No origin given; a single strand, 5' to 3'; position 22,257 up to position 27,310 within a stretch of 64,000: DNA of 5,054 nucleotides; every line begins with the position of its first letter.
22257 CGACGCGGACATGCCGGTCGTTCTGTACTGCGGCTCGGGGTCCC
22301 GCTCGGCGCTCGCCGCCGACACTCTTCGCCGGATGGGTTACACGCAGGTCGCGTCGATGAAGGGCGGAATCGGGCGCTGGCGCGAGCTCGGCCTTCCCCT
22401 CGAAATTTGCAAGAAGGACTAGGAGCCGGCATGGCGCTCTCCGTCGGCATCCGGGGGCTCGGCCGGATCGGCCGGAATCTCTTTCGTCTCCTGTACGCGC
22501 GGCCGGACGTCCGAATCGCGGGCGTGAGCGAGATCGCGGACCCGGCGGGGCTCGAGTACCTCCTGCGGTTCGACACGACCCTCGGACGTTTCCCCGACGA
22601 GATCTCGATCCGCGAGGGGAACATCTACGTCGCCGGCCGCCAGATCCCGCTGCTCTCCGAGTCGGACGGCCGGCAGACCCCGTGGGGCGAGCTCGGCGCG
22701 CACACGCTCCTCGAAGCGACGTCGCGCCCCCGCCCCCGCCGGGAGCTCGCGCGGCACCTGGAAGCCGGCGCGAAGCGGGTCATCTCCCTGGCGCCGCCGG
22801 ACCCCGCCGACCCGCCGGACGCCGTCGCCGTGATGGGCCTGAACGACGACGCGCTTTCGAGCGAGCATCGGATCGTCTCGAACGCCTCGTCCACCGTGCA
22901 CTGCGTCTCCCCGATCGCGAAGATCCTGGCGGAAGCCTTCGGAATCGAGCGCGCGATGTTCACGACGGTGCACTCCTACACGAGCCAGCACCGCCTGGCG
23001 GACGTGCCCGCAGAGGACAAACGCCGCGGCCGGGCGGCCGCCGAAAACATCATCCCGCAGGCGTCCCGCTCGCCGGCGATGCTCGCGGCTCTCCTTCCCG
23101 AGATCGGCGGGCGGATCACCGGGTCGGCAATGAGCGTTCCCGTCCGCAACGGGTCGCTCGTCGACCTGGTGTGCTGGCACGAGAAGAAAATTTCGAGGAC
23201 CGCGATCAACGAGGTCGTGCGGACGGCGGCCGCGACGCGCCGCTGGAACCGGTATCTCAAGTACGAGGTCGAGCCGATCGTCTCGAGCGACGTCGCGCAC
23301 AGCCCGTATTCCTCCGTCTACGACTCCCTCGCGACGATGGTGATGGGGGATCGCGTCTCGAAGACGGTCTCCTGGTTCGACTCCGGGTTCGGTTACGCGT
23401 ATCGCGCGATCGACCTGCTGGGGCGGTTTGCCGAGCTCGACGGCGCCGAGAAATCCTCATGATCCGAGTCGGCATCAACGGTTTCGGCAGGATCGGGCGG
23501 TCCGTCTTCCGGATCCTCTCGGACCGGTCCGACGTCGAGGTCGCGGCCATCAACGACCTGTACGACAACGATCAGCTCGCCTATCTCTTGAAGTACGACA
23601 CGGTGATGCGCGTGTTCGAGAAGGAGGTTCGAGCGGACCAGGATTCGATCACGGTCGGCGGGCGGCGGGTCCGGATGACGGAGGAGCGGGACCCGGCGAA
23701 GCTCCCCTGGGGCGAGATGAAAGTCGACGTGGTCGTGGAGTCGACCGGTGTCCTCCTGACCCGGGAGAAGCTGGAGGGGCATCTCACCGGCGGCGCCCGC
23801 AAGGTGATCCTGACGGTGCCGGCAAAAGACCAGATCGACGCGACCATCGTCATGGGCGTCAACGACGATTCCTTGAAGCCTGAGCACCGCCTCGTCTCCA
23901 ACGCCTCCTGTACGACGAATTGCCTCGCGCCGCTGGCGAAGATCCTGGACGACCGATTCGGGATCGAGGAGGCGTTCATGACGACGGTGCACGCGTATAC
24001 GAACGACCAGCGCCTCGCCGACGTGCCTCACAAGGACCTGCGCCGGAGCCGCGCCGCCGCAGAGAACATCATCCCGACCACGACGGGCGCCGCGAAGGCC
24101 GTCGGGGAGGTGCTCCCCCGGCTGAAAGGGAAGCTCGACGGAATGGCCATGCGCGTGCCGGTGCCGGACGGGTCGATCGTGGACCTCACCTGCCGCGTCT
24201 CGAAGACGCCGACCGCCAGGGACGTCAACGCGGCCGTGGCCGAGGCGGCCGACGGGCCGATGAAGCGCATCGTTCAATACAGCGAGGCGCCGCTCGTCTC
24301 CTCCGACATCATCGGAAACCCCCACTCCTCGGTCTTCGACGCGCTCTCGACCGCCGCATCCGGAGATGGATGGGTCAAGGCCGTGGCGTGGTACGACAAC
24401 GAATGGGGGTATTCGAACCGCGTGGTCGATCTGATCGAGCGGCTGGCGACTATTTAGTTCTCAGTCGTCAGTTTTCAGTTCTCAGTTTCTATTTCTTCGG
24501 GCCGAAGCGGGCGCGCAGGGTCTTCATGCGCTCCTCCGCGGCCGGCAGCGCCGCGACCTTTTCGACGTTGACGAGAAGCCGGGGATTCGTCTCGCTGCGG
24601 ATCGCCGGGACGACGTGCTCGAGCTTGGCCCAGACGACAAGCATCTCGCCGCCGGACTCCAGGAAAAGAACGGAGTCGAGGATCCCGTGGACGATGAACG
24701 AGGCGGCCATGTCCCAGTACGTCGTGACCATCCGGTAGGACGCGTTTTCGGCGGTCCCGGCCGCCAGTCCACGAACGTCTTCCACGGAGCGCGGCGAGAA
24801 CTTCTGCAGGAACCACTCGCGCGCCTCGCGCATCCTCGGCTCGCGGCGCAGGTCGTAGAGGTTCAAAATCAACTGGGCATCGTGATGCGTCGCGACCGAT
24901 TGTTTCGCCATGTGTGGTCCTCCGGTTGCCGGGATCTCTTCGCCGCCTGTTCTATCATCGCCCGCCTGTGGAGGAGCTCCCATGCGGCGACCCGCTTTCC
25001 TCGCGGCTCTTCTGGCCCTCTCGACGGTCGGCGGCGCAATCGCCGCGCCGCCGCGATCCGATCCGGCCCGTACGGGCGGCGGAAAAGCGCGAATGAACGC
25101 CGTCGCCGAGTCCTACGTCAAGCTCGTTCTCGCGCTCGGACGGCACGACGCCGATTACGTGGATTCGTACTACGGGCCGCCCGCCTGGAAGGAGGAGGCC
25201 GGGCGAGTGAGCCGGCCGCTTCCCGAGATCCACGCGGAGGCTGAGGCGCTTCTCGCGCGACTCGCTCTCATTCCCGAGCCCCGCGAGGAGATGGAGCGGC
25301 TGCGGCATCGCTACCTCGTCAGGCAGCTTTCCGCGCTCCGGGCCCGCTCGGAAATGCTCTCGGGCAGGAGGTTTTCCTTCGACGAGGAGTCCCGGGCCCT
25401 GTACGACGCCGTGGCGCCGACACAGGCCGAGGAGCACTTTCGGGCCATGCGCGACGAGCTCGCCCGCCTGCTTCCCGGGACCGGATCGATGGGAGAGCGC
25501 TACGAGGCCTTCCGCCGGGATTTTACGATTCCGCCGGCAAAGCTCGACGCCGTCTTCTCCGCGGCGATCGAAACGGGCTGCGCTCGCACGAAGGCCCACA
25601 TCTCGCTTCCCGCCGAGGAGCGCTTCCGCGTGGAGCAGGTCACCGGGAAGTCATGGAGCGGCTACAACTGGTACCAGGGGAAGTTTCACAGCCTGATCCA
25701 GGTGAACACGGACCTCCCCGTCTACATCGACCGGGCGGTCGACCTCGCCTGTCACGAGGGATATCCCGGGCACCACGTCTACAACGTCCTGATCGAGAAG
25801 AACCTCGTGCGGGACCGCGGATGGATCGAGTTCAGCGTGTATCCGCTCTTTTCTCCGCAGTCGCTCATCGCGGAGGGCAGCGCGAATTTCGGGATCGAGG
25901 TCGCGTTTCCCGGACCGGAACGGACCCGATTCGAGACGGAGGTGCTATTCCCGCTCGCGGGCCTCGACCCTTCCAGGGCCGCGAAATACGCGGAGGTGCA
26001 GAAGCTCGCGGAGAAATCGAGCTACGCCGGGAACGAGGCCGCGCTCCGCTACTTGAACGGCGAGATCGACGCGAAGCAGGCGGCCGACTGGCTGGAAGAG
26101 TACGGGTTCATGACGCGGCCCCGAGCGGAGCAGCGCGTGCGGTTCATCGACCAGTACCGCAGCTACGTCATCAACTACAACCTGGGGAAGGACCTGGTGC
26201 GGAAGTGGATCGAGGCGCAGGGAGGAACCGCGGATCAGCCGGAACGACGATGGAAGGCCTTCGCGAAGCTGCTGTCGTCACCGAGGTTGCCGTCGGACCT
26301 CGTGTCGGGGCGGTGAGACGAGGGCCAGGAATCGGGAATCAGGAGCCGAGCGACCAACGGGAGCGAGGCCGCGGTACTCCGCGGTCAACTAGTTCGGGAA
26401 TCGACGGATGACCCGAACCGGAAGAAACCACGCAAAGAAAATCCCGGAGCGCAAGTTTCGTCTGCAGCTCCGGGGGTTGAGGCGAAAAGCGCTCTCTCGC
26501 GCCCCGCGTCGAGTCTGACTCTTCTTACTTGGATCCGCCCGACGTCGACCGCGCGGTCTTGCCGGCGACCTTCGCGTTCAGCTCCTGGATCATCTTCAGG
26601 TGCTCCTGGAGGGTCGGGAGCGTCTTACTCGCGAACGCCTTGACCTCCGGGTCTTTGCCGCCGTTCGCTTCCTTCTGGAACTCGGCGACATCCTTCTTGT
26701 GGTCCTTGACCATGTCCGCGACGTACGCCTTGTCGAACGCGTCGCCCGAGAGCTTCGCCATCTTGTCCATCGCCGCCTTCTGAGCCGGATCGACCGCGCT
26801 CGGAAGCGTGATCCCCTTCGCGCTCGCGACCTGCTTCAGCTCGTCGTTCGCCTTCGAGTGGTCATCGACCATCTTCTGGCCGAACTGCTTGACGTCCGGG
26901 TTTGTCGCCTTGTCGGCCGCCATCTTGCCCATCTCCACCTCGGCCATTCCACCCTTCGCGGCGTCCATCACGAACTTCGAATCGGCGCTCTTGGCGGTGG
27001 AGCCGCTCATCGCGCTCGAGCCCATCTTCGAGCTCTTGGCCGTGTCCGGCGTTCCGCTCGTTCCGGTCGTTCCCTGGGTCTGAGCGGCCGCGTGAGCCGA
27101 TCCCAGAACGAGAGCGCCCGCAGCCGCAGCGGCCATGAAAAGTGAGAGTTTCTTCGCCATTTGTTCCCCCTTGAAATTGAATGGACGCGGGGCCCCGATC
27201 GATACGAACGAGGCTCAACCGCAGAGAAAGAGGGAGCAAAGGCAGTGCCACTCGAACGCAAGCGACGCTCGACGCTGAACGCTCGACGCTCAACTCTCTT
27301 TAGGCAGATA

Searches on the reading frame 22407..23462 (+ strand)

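Call 84: search_protein_families(library=pfam, proteins=[window:22407-23462:+], max_evalue=0.0001)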
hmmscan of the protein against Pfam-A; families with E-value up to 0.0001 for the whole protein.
window:22407-23462:+ (351 aa): 2 families
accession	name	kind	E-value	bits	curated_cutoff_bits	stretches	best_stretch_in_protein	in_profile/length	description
PF02800.25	Gp_dh_C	-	5.3e-42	143.5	24.4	1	168-323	2-157/158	Glyceraldehyde 3-phosphate dehydrogenase, C-terminal domain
PF00044.30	Gp_dh_N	-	2.3e-23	82.8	31.7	1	12-106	2-96/101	Glyceraldehyde 3-phosphate dehydrogenase, NAD binding domain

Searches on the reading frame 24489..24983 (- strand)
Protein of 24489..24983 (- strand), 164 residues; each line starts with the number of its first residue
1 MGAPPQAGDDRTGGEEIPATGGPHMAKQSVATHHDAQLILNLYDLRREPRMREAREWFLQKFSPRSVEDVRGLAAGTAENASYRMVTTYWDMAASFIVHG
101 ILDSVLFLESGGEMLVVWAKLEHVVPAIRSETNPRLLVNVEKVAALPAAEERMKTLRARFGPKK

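Call 84: search_protein_families(library=pfam, proteins=[window:24489-24983:-], max_evalue=0.0001)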
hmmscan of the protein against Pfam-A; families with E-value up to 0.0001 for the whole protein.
window:24489-24983:- (164 aa): 1 family
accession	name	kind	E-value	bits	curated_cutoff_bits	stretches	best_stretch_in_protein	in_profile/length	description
PF15956.11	DUF4760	-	1.8e-21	77.2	25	1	32-145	2-139/141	Domain of unknown function (DUF4760)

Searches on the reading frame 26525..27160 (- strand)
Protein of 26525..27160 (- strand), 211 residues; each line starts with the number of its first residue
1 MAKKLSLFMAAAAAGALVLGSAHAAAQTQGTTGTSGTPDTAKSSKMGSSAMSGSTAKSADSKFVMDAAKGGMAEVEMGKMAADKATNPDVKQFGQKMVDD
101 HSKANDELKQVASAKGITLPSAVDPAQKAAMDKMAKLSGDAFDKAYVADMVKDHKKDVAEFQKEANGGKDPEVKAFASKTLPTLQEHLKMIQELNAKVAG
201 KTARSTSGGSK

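Call 84: search_protein_families(library=pfam, proteins=[window:26525-27160:-], max_evalue=0.0001)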
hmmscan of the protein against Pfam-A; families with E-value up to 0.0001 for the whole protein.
window:26525-27160:- (211 aa): 2 families
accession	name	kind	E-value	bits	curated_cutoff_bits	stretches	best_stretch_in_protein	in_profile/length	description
PF13628.12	DUF4142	-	1.2e-50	171.8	27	1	59-194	2-138/138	Domain of unknown function (DUF4142)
PF03713.19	DUF305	-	9.6e-09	35.9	27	1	126-193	82-149/151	Domain of unknown function (DUF305)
